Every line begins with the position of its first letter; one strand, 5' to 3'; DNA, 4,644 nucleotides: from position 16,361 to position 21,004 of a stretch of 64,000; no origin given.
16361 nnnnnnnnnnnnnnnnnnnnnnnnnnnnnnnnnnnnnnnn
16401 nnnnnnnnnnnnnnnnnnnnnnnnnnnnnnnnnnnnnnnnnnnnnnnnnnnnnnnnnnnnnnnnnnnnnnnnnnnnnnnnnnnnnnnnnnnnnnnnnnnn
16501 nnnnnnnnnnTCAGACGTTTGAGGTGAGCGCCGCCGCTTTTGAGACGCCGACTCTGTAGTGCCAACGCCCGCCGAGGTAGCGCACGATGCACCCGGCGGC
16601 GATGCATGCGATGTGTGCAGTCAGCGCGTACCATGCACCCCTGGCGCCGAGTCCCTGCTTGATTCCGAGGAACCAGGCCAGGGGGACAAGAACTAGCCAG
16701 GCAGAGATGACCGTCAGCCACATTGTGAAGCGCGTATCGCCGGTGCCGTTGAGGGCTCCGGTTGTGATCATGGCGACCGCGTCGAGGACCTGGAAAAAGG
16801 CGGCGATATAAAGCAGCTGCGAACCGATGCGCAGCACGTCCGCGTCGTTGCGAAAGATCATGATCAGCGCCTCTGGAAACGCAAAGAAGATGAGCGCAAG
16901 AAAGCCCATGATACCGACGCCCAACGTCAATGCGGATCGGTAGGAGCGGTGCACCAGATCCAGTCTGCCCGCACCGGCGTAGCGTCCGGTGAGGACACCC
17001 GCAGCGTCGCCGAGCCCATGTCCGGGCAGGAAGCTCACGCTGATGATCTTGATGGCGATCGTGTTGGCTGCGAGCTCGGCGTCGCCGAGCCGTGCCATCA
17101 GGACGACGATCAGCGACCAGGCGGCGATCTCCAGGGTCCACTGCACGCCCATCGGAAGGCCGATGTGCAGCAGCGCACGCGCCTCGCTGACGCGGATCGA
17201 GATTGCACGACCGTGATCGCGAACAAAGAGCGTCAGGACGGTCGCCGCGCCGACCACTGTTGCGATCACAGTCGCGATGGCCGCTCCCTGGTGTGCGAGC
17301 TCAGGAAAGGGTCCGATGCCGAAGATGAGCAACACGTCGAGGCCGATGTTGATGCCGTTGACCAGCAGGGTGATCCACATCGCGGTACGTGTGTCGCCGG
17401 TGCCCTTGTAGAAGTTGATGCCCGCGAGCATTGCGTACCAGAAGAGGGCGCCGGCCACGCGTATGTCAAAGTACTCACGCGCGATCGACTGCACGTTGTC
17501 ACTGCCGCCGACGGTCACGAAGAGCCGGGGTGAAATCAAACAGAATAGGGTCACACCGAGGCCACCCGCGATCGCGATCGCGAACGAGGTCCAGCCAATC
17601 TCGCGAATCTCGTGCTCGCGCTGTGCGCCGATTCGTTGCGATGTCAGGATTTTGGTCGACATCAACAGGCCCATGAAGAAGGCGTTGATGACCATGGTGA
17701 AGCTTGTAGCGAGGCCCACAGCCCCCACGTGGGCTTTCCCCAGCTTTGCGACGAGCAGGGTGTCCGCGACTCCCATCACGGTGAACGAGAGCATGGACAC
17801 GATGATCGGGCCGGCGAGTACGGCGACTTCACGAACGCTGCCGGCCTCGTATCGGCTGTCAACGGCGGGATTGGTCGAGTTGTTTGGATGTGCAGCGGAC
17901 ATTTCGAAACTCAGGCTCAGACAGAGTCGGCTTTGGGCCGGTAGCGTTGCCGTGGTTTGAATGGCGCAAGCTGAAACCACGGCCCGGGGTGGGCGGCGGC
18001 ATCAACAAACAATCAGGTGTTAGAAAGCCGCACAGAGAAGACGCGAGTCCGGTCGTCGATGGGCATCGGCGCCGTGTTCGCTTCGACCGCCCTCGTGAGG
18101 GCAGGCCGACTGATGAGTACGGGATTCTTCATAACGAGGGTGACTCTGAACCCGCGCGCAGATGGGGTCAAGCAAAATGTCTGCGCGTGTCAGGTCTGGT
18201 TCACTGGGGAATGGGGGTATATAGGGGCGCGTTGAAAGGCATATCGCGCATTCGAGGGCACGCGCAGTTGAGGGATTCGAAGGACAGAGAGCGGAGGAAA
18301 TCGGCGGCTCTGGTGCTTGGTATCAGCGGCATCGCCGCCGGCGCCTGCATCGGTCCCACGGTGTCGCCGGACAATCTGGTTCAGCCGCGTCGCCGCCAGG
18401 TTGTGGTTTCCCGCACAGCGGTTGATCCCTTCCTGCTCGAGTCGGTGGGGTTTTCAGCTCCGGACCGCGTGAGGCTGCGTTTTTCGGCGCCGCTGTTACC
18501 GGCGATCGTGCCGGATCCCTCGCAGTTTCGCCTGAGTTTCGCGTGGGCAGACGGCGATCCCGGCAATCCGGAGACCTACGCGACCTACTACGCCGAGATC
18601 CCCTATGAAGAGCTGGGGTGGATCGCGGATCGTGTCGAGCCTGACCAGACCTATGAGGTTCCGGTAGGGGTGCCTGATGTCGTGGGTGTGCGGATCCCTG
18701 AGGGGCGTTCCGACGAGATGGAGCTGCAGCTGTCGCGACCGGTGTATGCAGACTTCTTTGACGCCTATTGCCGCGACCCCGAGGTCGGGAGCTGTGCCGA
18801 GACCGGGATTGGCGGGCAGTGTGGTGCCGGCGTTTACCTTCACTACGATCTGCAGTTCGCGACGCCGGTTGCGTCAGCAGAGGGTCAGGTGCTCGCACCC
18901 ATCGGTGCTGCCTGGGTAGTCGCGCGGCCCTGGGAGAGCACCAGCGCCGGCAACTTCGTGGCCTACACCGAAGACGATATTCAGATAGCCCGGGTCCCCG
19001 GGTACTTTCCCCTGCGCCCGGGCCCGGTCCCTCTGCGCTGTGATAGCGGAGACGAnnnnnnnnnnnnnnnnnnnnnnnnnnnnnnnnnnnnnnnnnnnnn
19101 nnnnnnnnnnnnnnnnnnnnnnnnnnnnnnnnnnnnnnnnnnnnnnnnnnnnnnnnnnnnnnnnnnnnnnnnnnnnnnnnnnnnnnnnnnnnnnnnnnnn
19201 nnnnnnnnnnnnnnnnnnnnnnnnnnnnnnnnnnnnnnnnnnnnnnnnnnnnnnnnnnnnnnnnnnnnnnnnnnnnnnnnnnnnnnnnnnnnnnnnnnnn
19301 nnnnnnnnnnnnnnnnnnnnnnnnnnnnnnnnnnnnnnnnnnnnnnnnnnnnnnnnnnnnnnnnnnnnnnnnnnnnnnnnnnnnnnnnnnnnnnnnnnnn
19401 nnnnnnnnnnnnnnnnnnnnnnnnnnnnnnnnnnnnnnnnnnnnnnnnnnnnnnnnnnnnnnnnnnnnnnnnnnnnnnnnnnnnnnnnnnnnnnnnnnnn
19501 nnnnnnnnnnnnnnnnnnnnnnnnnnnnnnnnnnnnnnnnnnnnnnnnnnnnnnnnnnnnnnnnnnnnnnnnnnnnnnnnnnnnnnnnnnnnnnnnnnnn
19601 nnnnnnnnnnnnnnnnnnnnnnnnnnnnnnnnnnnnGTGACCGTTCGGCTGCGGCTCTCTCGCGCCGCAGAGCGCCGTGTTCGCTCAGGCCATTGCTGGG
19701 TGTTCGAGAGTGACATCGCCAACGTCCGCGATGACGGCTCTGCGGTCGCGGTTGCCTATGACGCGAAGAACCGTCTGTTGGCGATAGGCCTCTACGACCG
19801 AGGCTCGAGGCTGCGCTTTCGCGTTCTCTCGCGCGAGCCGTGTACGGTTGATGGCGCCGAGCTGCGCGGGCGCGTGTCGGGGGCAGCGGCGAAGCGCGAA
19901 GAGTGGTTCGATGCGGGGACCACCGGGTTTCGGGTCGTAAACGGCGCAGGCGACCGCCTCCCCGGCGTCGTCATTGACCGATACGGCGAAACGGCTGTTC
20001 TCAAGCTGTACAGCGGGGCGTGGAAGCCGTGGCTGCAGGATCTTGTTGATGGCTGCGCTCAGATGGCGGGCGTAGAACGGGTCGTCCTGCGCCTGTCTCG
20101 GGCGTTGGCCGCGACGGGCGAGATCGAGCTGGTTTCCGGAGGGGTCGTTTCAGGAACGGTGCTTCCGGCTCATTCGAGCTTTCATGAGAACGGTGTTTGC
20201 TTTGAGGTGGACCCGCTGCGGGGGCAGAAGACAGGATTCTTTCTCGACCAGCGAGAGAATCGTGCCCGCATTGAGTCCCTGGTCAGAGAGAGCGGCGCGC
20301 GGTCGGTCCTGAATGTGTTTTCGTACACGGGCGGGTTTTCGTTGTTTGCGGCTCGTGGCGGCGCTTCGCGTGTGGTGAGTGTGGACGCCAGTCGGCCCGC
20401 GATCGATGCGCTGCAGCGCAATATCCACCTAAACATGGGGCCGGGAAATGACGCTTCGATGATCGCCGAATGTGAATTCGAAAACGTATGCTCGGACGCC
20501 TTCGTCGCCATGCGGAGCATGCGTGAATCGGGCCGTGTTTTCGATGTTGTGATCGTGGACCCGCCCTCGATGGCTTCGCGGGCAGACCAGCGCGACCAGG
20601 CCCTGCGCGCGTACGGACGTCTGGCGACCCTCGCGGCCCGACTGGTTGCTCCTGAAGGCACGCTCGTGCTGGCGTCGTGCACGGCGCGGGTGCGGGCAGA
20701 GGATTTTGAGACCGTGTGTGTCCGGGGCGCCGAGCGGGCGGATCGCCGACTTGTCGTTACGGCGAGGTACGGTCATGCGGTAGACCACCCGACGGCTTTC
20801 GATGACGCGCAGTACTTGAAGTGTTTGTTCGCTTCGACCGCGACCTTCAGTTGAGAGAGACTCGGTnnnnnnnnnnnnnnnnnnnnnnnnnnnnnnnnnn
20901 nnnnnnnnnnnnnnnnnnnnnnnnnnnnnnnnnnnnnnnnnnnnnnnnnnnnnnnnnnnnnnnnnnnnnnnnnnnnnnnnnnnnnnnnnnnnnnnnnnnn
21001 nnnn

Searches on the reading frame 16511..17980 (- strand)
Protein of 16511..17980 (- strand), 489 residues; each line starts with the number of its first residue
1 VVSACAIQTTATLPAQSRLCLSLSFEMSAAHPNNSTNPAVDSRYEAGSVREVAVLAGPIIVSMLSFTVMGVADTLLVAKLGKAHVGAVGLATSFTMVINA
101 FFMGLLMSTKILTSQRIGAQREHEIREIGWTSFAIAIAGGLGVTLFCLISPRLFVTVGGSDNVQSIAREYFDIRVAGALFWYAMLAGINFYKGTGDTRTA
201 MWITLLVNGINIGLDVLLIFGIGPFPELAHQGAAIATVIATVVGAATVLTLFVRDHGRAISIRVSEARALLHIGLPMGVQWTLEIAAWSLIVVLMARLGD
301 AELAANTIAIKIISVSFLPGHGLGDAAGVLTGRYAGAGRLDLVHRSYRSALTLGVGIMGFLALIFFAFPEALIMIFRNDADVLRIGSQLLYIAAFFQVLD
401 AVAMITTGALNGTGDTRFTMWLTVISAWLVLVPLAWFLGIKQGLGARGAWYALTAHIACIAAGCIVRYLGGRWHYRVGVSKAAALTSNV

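Call 57: search_protein_families(library=pfam, proteins=[window:16511-17980:-], max_evalue=0.00001)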
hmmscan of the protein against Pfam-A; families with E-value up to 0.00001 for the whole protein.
window:16511-17980:- (489 aa): 1 family
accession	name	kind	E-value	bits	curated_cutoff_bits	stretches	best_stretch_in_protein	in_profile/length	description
PF01554.23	MatE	-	1.9e-53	180.9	24.9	2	289-436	14-160/161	MatE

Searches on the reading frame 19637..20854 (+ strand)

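Call 57: search_protein_families(library=pfam, proteins=[window:19637-20854:+], max_evalue=0.00001)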
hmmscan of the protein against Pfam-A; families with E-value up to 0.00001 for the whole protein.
window:19637-20854:+ (405 aa): 4 families
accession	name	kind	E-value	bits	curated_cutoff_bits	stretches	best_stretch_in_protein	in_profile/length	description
PF10672.15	Methyltrans_SAM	-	2.7e-19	69.9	27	1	170-349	77-239/286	S-adenosylmethionine-dependent methyltransferase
PF17785.7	PUA_3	-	1.6e-14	53.9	22.6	1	5-66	1-64/64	PUA-like domain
PF03602.21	Cons_hypoth95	-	1.2e-07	32.1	24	1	221-330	42-143/182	Conserved hypothetical protein 95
PF02475.24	TRM5-TYW2_MTfase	-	2.3e-07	31.4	28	1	183-267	4-84/164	TRM5/TYW2 methyltransferase domain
